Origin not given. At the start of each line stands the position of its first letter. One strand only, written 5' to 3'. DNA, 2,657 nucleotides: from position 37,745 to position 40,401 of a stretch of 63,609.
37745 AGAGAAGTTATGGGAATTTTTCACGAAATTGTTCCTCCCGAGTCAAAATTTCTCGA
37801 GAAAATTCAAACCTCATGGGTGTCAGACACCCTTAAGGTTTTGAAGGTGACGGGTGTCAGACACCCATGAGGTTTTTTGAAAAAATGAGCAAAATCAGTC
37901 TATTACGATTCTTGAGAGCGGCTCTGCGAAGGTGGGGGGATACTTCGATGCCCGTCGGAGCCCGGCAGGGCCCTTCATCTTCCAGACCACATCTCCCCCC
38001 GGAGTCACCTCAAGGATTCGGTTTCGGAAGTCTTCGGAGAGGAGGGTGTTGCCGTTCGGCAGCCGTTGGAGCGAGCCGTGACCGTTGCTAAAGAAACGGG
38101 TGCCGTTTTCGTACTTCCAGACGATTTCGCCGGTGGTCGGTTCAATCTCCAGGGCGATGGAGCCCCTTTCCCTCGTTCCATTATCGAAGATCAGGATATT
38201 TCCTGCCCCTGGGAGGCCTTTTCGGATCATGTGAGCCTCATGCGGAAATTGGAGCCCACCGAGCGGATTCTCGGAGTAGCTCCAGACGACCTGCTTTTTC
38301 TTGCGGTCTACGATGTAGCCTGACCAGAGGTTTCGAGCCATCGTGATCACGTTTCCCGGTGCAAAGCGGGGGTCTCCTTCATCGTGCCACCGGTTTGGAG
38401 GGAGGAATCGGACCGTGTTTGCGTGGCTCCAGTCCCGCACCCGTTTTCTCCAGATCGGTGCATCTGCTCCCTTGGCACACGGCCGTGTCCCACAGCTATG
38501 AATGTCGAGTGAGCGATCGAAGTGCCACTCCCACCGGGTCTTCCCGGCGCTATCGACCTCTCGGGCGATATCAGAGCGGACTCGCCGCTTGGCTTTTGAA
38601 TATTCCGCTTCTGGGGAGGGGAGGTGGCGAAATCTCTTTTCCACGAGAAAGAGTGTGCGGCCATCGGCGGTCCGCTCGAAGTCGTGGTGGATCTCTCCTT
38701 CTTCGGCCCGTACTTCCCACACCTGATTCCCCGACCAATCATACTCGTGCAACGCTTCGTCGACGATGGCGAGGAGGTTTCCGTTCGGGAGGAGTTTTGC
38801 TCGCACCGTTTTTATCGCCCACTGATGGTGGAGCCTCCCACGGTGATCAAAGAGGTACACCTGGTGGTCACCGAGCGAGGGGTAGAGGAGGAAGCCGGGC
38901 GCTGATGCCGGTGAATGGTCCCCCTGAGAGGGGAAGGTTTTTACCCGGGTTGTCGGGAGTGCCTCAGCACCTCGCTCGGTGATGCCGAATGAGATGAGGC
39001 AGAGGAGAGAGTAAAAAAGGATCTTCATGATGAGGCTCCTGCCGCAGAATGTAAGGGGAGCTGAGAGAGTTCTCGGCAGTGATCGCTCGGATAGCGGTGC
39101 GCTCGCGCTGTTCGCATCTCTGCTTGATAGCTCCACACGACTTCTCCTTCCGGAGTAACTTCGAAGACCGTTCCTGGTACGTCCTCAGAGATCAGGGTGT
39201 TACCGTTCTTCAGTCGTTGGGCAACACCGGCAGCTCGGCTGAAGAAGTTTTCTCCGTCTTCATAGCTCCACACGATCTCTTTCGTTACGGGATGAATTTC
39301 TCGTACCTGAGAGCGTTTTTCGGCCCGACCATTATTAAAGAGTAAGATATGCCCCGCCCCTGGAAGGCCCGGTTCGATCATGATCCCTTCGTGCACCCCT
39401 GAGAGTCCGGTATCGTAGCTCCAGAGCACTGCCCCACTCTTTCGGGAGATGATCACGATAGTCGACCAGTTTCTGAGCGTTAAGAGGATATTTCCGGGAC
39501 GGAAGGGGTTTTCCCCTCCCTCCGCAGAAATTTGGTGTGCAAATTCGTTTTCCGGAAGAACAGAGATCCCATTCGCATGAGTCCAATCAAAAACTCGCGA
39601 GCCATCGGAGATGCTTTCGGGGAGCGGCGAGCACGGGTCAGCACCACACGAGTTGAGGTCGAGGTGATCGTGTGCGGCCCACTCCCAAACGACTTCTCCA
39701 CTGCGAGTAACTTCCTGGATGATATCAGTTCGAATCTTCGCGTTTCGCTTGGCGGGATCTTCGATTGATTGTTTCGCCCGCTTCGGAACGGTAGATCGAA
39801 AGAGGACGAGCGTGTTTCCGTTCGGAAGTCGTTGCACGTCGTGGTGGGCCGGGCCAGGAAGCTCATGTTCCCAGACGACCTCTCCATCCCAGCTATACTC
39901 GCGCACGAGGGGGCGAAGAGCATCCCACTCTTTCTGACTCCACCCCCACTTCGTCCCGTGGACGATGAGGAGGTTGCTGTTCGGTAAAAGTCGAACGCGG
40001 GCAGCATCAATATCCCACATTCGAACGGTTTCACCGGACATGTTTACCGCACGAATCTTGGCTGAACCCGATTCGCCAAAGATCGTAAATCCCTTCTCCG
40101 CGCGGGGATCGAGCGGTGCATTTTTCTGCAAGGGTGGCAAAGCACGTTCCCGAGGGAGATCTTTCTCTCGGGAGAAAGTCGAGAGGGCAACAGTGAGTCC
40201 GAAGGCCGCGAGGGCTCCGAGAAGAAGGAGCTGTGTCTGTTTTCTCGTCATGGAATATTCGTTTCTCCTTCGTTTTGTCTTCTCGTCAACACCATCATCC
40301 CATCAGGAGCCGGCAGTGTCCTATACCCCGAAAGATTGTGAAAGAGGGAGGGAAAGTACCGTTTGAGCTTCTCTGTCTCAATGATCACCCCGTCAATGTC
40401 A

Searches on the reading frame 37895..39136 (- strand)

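Call 7: search_protein_families(library=pfam, max_evalue=0.01, proteins=[window:37895-39136:-])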
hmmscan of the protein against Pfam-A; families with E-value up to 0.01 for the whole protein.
window:37895-39136:- (413 aa): 3 families
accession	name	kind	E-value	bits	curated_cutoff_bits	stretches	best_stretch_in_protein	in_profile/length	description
PF05935.17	Arylsulfotrans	-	2.7e-16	60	24.2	1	90-246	27-184/374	Arylsulfotransferase (ASST)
PF14269.12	Arylsulfotran_2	-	2.9e-13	50.3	27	1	114-387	3-298/301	Arylsulfotransferase (ASST)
PF13360.13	PQQ_2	-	0.003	17.7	27.6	0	329-396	6-68/233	Outer membrane protein assembly factor BamB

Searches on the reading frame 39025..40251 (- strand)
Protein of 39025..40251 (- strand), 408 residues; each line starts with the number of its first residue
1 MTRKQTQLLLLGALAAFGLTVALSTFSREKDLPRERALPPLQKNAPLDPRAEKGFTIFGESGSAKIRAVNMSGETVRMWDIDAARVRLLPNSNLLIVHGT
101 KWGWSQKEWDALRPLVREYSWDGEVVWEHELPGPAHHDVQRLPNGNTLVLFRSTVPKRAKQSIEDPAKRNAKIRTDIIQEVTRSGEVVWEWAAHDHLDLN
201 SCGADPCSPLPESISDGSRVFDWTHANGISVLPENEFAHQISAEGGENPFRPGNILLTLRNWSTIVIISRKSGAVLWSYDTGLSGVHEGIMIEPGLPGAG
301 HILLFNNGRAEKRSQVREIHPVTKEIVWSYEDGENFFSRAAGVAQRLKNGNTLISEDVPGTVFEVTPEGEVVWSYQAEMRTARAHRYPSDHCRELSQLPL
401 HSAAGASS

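Call 7: search_protein_families(library=pfam, max_evalue=0.01, proteins=[window:39025-40251:-])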
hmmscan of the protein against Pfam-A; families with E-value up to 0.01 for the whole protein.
window:39025-40251:- (408 aa): 5 families
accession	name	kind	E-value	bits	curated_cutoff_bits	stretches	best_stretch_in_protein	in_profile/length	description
PF14269.12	Arylsulfotran_2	-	5.5e-19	69.1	27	1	120-377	31-300/301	Arylsulfotransferase (ASST)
PF05935.17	Arylsulfotrans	-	2.1e-18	66.9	24.2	1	88-235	57-186/374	Arylsulfotransferase (ASST)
PF13360.13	PQQ_2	-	2.5e-06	27.8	27.6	1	183-379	11-148/233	Outer membrane protein assembly factor BamB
PF22701.2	Mala_s_1-like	-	0.0018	18.5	27.5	0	62-99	107-148/195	Mal s 1 allergenic protein-like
PF13570.13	Beta-prop_ACSF4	-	0.0065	16.3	133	0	310-378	151-213/329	Beta-alanine-activating enzyme, beta-propeller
